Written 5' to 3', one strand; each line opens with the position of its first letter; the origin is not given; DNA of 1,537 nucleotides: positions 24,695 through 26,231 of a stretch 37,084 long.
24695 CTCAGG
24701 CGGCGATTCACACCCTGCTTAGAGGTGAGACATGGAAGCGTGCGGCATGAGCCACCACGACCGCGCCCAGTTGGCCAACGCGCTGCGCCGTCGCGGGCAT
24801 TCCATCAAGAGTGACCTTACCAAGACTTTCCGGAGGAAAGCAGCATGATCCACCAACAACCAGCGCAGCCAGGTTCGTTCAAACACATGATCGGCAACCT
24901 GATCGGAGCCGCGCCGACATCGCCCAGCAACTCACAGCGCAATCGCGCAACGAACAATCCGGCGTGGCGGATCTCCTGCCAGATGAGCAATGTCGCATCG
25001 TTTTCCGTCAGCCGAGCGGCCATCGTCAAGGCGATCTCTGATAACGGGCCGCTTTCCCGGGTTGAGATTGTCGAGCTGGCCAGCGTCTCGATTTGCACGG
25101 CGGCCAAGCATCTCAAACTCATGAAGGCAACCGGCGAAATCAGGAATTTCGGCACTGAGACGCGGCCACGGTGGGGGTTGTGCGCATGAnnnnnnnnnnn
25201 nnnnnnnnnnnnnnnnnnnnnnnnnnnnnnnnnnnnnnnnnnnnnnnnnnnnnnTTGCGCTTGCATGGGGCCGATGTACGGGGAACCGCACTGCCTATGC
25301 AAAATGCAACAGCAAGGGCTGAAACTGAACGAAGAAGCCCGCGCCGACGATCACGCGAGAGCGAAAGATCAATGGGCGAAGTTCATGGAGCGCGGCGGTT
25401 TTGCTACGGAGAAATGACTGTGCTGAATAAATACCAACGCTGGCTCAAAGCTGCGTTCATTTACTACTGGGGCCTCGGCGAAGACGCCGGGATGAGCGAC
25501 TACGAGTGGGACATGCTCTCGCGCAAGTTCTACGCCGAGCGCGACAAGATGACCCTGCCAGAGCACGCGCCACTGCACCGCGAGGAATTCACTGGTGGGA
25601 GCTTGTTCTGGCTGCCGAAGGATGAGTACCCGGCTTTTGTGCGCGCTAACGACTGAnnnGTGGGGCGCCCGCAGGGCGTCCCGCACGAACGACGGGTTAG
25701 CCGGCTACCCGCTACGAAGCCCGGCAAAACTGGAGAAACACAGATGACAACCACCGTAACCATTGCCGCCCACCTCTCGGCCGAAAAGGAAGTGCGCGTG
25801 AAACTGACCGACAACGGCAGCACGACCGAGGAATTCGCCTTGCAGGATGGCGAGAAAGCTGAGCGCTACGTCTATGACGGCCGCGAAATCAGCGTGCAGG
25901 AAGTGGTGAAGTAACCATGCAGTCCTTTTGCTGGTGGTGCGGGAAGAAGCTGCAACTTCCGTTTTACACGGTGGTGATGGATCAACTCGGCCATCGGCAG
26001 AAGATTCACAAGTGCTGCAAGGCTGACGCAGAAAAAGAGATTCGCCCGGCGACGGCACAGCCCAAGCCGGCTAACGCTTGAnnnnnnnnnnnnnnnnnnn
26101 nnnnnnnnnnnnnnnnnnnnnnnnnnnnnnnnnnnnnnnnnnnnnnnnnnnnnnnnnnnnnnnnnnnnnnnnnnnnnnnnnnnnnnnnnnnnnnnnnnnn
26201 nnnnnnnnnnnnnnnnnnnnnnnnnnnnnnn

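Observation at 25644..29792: A complete integron (IntI, candidate attI and five attC-bounded cassettes) inside a temperate phage genome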

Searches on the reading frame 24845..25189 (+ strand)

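Call 15: search_protein_families(library=phrogs, proteins=[window:24845-25189:+], max_evalue=0.00001)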
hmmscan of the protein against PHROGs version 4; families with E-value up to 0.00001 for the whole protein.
window:24845-25189:+ (114 aa): 0 families

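Call 57: search_protein_families(library=ncbifam, proteins=[window:24845-25189:+], max_evalue=0.01)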
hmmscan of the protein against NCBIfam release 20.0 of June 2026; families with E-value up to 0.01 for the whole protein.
window:24845-25189:+ (114 aa): 1 family
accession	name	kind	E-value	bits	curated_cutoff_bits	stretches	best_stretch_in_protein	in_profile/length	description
NF033788.1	HTH_metalloreg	subfamily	0.0047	16.7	55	1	56-97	12-53/77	metalloregulator ArsR/SmtB family transcription factor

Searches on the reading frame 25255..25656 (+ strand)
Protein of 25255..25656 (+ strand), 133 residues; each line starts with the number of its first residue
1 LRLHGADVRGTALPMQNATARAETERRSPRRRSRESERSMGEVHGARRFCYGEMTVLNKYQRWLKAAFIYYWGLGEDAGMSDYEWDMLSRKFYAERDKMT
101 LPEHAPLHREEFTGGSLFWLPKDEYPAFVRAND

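Call 15: search_protein_families(library=phrogs, proteins=[window:25255-25656:+], max_evalue=0.00001)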
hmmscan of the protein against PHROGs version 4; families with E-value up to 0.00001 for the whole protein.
window:25255-25656:+ (133 aa): 1 family
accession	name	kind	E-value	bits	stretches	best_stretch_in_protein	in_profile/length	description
phrog_19233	-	unknown function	4.5e-06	27.6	0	62-130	26-94/136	-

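Call 57: search_protein_families(library=ncbifam, proteins=[window:25255-25656:+], max_evalue=0.01)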
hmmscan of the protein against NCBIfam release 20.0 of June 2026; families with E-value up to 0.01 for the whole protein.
window:25255-25656:+ (133 aa): 0 families

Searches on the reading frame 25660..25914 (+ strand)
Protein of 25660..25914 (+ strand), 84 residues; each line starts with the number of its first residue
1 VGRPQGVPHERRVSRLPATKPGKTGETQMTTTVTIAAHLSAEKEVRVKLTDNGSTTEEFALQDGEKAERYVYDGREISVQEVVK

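Call 6: search_protein_families(library=pfam, proteins=[window:25660-25914:+], max_evalue=0.01)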
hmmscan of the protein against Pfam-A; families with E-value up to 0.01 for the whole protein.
window:25660-25914:+ (84 aa): 0 families

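Call 7: search_protein_families(library=phrogs, proteins=[window:25660-25914:+], max_evalue=0.001)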
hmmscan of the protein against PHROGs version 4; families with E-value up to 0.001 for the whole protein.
window:25660-25914:+ (84 aa): 0 families

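Call 62: search_protein_families(library=phrogs, alignment_id=A6, max_evalue=0.00001)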
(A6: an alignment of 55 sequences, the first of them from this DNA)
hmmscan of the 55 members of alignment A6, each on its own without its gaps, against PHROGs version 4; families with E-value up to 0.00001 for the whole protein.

A. member 1, seq(84 aa): 0 families

B. families by the number of members that match (of 55 scanned): 51 families (the first 25 are shown)
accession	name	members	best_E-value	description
phrog_424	-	3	1.7e-65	phosphoadenosine phosphosulfate reductase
phrog_363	-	2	4e-65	DNA methyltransferase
phrog_116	-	2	7.6e-40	DNA methyltransferase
phrog_1384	-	2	5.2e-35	Mom-like DNA modification protein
phrog_29583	-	2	2.8e-29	DNA methyltransferase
phrog_32758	-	2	6.4e-24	DNA methyltransferase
phrog_19515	-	2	1e-14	-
phrog_7314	-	2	3.6e-13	-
phrog_5999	-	2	4.6e-09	DNA methyltransferase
phrog_4771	-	1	9e-106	DHH phosphoesterase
phrog_12600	-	1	2.6e-68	-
phrog_322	-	1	4.3e-51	-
phrog_67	-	1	6.9e-49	DNA methyltransferase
phrog_9434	-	1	2.8e-41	-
phrog_11504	-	1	7.3e-40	-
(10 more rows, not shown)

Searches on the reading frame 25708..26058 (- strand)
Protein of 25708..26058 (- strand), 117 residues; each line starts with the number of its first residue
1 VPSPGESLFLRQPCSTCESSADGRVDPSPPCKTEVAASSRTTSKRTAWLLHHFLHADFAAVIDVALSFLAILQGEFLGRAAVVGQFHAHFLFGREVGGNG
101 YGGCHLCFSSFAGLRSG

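Call 64: search_protein_families(library=phrogs, alignment_id=A7, max_evalue=0.00001)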
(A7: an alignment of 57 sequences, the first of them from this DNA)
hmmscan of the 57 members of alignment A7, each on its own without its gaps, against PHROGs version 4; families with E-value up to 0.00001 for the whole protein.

A. member 1, seq(117 aa): 0 families

B. families by the number of members that match (of 57 scanned): 1 family
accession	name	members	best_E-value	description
phrog_2104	-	1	1.5e-07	-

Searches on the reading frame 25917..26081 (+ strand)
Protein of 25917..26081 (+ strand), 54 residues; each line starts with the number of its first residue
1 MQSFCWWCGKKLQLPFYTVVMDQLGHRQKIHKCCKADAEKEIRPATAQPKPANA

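Call 6: search_protein_families(library=pfam, proteins=[window:25917-26081:+], max_evalue=0.01)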
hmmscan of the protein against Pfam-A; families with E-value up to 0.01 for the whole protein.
window:25917-26081:+ (54 aa): 0 families

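Call 7: search_protein_families(library=phrogs, proteins=[window:25917-26081:+], max_evalue=0.001)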
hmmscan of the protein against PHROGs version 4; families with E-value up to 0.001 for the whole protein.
window:25917-26081:+ (54 aa): 0 families

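Call 57: search_protein_families(library=ncbifam, proteins=[window:25917-26081:+], max_evalue=0.01)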
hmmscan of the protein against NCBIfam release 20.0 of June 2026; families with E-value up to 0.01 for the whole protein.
window:25917-26081:+ (54 aa): 0 families
